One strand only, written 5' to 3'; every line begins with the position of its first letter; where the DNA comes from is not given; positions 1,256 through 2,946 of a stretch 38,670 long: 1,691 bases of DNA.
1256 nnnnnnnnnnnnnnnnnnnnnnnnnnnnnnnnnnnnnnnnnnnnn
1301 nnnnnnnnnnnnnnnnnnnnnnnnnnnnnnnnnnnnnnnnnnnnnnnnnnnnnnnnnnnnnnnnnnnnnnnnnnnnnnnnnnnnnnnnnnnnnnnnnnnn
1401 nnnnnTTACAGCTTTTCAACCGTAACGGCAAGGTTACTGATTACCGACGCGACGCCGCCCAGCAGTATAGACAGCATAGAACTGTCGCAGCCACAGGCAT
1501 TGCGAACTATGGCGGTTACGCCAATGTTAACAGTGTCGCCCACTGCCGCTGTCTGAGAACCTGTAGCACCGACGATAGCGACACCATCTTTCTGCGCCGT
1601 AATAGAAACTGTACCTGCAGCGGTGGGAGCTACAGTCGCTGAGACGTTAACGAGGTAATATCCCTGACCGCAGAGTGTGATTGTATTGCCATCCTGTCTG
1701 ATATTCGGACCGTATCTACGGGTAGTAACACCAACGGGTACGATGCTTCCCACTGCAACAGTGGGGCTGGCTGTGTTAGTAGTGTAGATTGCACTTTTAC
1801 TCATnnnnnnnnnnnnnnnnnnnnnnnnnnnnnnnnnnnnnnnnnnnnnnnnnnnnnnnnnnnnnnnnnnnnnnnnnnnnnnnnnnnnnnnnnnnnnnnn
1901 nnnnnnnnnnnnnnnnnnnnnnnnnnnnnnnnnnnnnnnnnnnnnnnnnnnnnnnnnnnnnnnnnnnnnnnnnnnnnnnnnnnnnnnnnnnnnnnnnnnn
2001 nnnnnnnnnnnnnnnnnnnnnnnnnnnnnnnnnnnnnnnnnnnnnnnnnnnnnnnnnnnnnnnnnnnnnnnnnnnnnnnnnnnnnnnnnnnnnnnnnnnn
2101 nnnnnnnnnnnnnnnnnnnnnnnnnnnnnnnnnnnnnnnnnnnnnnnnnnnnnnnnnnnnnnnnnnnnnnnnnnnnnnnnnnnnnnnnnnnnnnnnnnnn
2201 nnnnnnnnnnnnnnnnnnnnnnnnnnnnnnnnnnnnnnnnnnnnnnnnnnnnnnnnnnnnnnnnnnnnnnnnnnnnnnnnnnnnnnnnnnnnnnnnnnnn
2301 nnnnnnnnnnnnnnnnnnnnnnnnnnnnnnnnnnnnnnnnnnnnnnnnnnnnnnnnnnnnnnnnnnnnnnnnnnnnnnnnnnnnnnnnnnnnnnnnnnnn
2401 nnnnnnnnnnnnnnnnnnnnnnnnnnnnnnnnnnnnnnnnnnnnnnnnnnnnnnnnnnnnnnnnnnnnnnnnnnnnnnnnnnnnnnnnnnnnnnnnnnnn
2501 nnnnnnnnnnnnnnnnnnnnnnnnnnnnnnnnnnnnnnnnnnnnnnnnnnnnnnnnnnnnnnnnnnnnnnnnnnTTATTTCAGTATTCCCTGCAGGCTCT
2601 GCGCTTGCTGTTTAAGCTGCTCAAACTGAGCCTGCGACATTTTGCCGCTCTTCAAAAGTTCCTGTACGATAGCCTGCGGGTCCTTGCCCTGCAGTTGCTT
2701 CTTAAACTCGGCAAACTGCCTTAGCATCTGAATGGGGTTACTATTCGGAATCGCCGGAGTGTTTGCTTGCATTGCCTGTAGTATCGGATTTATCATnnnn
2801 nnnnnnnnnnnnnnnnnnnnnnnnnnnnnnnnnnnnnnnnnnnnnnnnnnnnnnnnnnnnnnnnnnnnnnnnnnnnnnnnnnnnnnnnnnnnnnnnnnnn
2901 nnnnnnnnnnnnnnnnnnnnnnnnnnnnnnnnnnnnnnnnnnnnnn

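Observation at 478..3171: Autonomously transcribed six-gene accessory cassette (moron-like) after the lysis genes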

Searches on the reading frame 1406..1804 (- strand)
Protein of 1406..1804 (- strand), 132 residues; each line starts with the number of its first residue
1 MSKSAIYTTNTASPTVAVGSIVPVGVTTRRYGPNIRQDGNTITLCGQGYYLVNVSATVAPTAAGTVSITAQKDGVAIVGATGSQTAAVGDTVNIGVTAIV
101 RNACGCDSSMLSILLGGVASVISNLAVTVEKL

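Call 8: search_protein_families(library=pfam, max_evalue=1, proteins=[window:1406-1804:-])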
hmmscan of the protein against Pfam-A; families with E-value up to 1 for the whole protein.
window:1406-1804:- (132 aa): 0 families

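Call 9: search_protein_families(library=phrogs, max_evalue=0.01, proteins=[window:1406-1804:-])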
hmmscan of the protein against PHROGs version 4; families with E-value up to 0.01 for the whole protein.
window:1406-1804:- (132 aa): 0 families

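Call 25: search_protein_families(library=padloc, max_evalue=0.1, proteins=[window:1406-1804:-])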
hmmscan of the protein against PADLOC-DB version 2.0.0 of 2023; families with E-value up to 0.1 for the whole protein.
window:1406-1804:- (132 aa): 0 families

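Call 26: search_protein_families(library=ncbifam, max_evalue=0.1, proteins=[window:1406-1804:-])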
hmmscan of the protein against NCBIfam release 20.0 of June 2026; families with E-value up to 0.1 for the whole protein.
window:1406-1804:- (132 aa): 0 families

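Call 29: search_solved_structures(query=A2, max_evalue=10, show_alignments=2)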
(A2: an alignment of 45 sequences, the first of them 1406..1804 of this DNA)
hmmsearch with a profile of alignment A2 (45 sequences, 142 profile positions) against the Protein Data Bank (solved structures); distinct sequences matched with E-value up to 10: 10.
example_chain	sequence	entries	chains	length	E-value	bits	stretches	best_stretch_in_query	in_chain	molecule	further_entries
1wck_A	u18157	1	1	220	0.021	17.9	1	19-92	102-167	BCLA PROTEIN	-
3twi_A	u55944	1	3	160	0.039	17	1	18-92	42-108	BclA protein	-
2r6q_A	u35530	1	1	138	0.045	16.8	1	18-92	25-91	BclA protein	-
2z5w_A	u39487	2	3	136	0.046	16.8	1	19-92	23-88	BclA protein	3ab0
3sis_A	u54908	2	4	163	0.32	14.1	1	76-131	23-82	Outer capsid protein VP4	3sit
2i2s_A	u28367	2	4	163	0.32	14.1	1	76-131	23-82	Outer capsid protein VP4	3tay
6lbe_B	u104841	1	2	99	0.4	13.8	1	74-112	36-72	Beta-2-microglobulin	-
3fpk_A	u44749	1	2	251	0.74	12.9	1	50-115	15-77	Ferredoxin-NADP reductase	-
5ca6_A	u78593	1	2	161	0.88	12.7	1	75-131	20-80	porcine rotavirus TFR-41 VP8*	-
9h38_A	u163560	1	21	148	0.97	12.5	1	7-138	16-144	Flagellar hook-length control protein FliK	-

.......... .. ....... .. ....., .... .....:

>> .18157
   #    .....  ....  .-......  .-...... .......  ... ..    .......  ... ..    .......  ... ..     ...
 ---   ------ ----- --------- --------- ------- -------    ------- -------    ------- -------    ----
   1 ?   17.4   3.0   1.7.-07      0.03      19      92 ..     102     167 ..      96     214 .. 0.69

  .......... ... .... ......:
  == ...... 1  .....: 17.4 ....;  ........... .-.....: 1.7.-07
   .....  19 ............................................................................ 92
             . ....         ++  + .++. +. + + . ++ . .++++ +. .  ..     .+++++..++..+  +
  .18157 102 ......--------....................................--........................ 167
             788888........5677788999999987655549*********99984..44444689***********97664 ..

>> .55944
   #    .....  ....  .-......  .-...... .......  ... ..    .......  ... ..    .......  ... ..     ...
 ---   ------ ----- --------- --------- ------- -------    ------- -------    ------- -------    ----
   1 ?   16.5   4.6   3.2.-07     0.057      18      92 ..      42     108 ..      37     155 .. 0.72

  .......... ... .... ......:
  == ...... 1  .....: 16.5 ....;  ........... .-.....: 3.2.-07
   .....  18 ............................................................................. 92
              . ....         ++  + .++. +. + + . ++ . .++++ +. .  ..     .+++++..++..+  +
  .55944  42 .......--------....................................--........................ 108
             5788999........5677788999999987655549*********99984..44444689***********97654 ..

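Call 30: find_homologous_proteins(query=A2, max_evalue=0.001)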
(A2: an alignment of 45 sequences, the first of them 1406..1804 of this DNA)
Query A2 (45 sequences) (132 aa, profile of the alignment): 8000 proteins with E <= 0.001 among 8000 candidates; the best 120 are listed.
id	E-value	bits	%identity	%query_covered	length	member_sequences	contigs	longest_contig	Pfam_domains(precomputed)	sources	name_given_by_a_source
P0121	7.0e-53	196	-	-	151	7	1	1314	-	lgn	-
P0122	9.1e-53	196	-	-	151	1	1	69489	-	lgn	-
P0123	2.5e-52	194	-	-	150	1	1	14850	-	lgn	-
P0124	3.1e-52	194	-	-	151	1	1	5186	-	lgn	-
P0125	4.5e-52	194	-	-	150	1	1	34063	-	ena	-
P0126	4.6e-52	194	-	-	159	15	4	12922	-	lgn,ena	-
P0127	5.2e-52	193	-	-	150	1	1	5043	-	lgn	-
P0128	6.8e-52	193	-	-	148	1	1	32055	-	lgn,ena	-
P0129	7.2e-52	193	48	19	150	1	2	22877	-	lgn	-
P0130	8.1e-52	193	-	-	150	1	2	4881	-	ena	-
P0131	8.3e-52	193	-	-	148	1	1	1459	-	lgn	-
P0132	9.8e-52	193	-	-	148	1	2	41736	-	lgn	-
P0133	1.0e-51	192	44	19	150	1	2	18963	-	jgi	jgi:hypothetical protein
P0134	1.1e-51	192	-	-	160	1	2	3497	-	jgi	jgi:hypothetical protein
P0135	1.1e-51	192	-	-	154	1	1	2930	-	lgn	-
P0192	4.2e-51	190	-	-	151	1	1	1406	-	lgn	-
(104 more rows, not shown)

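Call 38: predict_structure(alignment_id=A3)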
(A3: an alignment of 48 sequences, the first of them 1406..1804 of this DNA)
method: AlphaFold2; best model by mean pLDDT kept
length: 132 residues; sequences in the alignment: 48
mean_pLDDT: 59.1   pTM: 0.54
mean pLDDT of the five models: 59.1, 57.8, 56.1, 52.4, 50.9
residues with pLDDT >= 90: 0; 70-90: 48; 50-70: 47; < 50: 37
segments of 3 or more residues with pLDDT < 50: 1-34, 36-38
pLDDT, mean of each block of 10 residues (from residue 1): 32 35 30 46 69 77 70 63 70 79 61 62 73 75
secondary structure, 60 per line:
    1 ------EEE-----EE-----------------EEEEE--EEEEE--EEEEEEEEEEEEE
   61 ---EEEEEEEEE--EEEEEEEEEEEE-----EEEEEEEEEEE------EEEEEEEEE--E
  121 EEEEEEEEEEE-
elements in order: E7-9 E34-38 E41-45 E48-60 E64-72 E75-86 E92-102 E109-117 E120-131

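Call 42: fold_search(model_id=the predicted structure, library=pdb)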
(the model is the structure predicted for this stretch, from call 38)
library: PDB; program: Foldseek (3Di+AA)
matches with E <= 10: 1537; with E <= 0.001: 3
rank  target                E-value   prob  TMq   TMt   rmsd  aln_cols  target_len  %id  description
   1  6a3v_E                5.4e-04  1.00  0.46  0.42   4.5       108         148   14  Complex structure of human 4-1BB and 4-1BBL (released 2018-10-10)
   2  1rj8_A                8.2e-04  1.00  0.56  0.53   2.5        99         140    7  The crystal structure of TNF family member EDA-A2 (released 2003-12-09)
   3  3mi8_A                9.1e-04  1.00  0.49  0.46   6.8       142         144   12  The structure of TL1A-DCR3 COMPLEX (released 2011-02-23)
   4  6a3v_U                1.2e-03  1.00  0.43  0.39   5.4       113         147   13  Complex structure of human 4-1BB and 4-1BBL (released 2018-10-10)
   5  9h3d_D                1.5e-03  1.00  0.64  0.58   8.8       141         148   14  F-ENA exosporium anchoring complex between ExsF and a peptide derived from the N-terminus of F-Anchor (released 2025-03-12)
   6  6cu0_E                1.6e-03  1.00  0.48  0.44   3.8       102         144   15  Crystal structure of 4-1BBL/4-1BB (C121S) complex in P21 space group (released 2018-05-09)
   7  6cu0_C                1.7e-03  1.00  0.52  0.47   3.5       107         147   13  Crystal structure of 4-1BBL/4-1BB (C121S) complex in P21 space group (released 2018-05-09)
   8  1rj7_L                1.8e-03  1.00  0.69  0.64   3.7       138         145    4  Crystal structure of EDA-A1 (released 2003-12-09)
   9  6mgp_A                2.0e-03  1.00  0.50  0.44   3.8       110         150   13  Structure of human 4-1BB / 4-1BBL complex (released 2018-11-14)
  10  6a3v_G                2.0e-03  1.00  0.49  0.44   4.9       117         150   14  Complex structure of human 4-1BB and 4-1BBL (released 2018-10-10)
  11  6a3v_O                2.1e-03  1.00  0.54  0.49   4.0       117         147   14  Complex structure of human 4-1BB and 4-1BBL (released 2018-10-10)
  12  6cpr_A                2.2e-03  1.00  0.50  0.44   4.3       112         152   12  Crystal structure of 4-1BBL/4-1BB complex in C2 space group (released 2018-05-09)
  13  6a3v_S                2.2e-03  1.00  0.44  0.40   4.2       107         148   14  Complex structure of human 4-1BB and 4-1BBL (released 2018-10-10)
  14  2wnv_A                2.3e-03  1.00  0.43  0.43   4.6        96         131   12  Complex between C1q globular heads and deoxyribose (released 2010-05-26)
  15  6mgp_C                2.3e-03  1.00  0.42  0.38   4.6       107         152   14  Structure of human 4-1BB / 4-1BBL complex (released 2018-11-14)
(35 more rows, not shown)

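Call 48: search_protein_families(library=pfam, alignment_id=A2, max_evalue=0.01)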
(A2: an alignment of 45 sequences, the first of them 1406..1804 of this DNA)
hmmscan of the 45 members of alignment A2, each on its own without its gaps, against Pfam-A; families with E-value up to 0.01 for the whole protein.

A. member 1, window:1406-1804:- (132 aa): 0 families

B. families by the number of members that match (of 45 scanned): 2 families
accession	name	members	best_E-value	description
PF18573.7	BclA_C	15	3.1e-08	BclA C-terminal domain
PF14686.12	fn3_3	1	0.0018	Polysaccharide lyase family 4, domain II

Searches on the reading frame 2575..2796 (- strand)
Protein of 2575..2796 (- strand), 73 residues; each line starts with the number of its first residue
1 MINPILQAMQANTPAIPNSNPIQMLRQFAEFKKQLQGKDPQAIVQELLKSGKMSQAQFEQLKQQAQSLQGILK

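Call 8: search_protein_families(library=pfam, max_evalue=1, proteins=[window:2575-2796:-])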
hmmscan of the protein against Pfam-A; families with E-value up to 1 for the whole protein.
window:2575-2796:- (73 aa): 5 families
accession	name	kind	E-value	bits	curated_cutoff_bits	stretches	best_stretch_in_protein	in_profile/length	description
PF12627.12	PolyA_pol_RNAbd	-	0.0023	18.1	22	1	6-51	9-51/64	Probable RNA and SrmB- binding site of polymerase A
PF09851.14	SHOCT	-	0.007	16.5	27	1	42-64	4-26/28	Short C-terminal domain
PF11569.14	Homez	-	0.04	14.1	21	1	13-57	2-42/57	Homeodomain leucine-zipper encoding, Homez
PF21645.3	FakA-like_M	-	0.1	12.9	24.9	1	38-67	50-79/80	Fatty acid kinase subunit A-like, middle domain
PF03720.21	UDPG_MGDP_dh_C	-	0.15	12.9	30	1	8-51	6-49/103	UDP-glucose/GDP-mannose dehydrogenase family, UDP binding domain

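Call 9: search_protein_families(library=phrogs, max_evalue=0.01, proteins=[window:2575-2796:-])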
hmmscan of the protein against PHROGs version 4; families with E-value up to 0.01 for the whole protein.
window:2575-2796:- (73 aa): 1 family
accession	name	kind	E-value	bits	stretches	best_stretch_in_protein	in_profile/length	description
phrog_22984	-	unknown function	5.4e-20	72.6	1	1-73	1-66/74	-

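Call 25: search_protein_families(library=padloc, max_evalue=0.1, proteins=[window:2575-2796:-])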
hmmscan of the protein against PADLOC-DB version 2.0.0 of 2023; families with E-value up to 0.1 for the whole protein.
window:2575-2796:- (73 aa): 1 family
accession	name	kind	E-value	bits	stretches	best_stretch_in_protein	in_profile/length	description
PDLC04576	PDC-M32A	-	0.02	11.6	1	2-66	106-169/375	-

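Call 26: search_protein_families(library=ncbifam, max_evalue=0.1, proteins=[window:2575-2796:-])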
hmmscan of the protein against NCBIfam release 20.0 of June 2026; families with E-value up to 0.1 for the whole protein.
window:2575-2796:- (73 aa): 1 family
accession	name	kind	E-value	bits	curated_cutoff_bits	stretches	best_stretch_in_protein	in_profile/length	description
TIGR04032.1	toxin_SdpC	subfamily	0.014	15.3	99.2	1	28-62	64-97/172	sporulation delaying protein family toxin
